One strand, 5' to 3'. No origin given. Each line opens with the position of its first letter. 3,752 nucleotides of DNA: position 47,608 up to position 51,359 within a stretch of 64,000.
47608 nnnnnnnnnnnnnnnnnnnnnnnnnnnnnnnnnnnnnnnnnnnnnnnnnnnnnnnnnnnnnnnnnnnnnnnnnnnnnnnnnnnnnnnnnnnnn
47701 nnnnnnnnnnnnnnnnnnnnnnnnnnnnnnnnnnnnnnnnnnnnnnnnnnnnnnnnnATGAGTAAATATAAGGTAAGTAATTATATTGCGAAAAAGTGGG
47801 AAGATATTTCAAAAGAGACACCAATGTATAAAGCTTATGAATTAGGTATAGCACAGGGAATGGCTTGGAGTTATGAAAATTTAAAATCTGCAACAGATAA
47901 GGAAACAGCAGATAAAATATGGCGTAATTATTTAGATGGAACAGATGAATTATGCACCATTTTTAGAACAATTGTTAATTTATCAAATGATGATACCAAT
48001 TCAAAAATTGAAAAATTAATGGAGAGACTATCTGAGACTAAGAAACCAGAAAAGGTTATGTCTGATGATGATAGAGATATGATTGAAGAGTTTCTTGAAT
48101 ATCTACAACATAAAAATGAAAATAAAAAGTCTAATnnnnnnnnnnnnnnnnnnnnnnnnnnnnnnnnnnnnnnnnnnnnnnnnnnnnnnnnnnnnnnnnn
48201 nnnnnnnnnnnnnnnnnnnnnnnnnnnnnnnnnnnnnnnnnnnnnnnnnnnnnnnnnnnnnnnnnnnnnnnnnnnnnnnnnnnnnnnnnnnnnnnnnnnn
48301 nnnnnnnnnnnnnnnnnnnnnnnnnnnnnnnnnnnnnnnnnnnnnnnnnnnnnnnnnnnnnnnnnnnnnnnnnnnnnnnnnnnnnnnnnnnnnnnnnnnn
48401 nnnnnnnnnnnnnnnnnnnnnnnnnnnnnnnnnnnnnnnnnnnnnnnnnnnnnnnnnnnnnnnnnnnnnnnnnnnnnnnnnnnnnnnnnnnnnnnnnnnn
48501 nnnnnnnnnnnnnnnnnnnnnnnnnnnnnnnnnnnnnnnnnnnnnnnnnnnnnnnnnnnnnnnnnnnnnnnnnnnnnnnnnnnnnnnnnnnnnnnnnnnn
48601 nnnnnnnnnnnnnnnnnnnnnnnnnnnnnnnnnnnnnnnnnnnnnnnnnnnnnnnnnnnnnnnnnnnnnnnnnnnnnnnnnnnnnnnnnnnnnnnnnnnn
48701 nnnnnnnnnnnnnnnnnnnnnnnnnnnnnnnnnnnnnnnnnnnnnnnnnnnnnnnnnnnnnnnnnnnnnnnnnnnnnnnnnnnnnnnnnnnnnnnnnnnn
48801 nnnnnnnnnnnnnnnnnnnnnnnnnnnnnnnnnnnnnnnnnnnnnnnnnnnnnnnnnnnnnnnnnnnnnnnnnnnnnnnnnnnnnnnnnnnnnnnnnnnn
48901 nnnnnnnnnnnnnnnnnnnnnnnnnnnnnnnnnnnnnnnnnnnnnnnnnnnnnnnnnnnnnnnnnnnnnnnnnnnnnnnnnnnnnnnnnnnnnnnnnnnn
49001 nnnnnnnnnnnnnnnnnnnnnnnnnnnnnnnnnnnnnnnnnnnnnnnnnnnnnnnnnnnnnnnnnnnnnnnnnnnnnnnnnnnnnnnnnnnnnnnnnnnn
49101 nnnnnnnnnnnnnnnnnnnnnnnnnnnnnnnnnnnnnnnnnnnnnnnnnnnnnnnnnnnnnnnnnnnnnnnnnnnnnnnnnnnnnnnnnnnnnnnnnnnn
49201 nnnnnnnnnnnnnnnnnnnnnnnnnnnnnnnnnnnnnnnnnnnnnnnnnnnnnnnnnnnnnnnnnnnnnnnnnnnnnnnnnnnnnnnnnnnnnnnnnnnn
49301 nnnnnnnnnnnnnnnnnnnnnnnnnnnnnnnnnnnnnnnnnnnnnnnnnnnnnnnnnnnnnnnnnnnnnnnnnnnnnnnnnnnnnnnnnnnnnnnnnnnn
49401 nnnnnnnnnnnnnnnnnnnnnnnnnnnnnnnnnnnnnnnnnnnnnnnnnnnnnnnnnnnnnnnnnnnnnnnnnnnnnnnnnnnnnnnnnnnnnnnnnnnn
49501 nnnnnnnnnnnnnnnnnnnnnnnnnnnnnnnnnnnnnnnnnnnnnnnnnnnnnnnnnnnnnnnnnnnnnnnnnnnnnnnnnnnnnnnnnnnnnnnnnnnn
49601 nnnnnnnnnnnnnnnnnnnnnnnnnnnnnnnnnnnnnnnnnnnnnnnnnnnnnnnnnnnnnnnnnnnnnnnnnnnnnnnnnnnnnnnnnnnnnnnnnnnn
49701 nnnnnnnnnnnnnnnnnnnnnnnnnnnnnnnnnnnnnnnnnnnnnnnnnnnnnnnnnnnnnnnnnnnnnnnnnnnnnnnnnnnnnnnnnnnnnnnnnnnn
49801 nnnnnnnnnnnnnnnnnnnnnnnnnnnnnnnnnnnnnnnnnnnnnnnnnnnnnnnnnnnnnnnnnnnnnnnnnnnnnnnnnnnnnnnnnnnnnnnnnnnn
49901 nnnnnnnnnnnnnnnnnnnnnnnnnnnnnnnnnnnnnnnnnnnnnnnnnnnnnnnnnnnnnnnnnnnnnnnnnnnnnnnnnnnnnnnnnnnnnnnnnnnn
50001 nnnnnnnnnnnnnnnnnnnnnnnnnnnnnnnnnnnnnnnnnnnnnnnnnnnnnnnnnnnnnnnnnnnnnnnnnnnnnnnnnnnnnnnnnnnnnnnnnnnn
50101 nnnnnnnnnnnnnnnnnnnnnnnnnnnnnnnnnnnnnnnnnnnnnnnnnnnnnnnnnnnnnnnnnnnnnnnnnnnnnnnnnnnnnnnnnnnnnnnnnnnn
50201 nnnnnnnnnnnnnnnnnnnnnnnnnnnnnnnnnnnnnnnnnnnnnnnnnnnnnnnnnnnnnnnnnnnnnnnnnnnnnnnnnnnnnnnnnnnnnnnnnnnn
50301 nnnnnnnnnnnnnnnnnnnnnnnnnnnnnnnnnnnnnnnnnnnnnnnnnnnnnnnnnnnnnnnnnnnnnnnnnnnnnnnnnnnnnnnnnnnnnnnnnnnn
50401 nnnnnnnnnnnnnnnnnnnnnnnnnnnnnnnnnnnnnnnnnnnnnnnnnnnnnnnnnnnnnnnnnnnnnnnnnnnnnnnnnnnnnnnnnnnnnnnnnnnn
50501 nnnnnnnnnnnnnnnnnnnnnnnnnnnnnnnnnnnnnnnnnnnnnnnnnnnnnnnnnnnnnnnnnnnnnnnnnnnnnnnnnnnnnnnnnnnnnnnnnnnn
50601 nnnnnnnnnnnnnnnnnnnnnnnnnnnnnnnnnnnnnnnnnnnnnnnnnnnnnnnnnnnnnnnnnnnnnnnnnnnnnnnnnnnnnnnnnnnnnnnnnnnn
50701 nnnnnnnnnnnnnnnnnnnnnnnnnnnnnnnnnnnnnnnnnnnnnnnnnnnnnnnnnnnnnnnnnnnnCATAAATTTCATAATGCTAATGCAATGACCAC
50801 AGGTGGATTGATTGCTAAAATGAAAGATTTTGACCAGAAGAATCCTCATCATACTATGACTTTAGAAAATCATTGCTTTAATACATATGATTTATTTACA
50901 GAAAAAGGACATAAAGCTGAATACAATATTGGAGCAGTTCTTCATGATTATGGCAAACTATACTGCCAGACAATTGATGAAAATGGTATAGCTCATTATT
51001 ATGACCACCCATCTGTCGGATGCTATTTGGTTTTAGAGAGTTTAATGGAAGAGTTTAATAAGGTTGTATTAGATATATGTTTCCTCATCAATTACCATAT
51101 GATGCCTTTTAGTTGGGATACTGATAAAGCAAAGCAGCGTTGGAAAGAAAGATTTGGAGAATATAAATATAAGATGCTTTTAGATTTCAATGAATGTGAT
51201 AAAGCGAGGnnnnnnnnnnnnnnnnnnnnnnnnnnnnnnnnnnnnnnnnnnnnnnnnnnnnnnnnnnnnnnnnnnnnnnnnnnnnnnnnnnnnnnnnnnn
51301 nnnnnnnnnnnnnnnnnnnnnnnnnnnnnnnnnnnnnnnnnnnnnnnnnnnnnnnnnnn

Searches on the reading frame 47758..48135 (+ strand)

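Call 8: search_protein_families(library=pfam, max_evalue=0.01, proteins=[window:47758-48135:+])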
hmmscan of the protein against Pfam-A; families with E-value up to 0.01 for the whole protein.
window:47758-48135:+ (126 aa): 0 families

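Call 11: search_protein_families(library=phrogs, max_evalue=0.001, proteins=[window:47758-48135:+])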
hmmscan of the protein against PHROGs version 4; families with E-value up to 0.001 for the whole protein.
window:47758-48135:+ (126 aa): 1 family
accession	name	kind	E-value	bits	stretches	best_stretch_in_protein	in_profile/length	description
phrog_38850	-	unknown function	0.0002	22.4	1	70-111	79-119/180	-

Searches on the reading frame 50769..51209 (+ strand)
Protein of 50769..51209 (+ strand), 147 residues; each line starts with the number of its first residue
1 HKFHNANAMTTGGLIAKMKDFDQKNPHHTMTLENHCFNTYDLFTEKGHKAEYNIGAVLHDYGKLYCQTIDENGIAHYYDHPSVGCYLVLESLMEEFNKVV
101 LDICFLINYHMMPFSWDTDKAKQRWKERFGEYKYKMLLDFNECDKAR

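Call 58: search_protein_representatives(protein=window:50769-51209:+)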
Query: 147 residues. Proteins with E-value up to 0.001 (for the whole library): 1706; up to 1e-10: 447; up to 1e-30: 16. The best 150 are listed.
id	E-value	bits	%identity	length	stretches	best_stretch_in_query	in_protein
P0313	8.6e-53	194.4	66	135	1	17-147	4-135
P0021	2.3e-50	186.5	65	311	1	15-147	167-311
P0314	5.0e-47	175.6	95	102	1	69-147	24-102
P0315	4.9e-43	162.7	54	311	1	9-147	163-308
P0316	2.2e-42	160.6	59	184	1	16-147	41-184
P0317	1.1e-38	148.6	54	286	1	11-146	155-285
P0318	3.4e-36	140.5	51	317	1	15-147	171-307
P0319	8.4e-36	139.2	63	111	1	46-147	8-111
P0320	4.2e-34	133.7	46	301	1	15-146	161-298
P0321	1.9e-33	131.6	53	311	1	11-145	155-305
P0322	3.5e-33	130.7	50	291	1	11-146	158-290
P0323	8.0e-33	129.5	49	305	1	14-147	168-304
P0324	9.0e-33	129.4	51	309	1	14-147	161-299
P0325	5.0e-32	126.9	46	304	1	14-145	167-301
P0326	3.7e-31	124.1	47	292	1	19-145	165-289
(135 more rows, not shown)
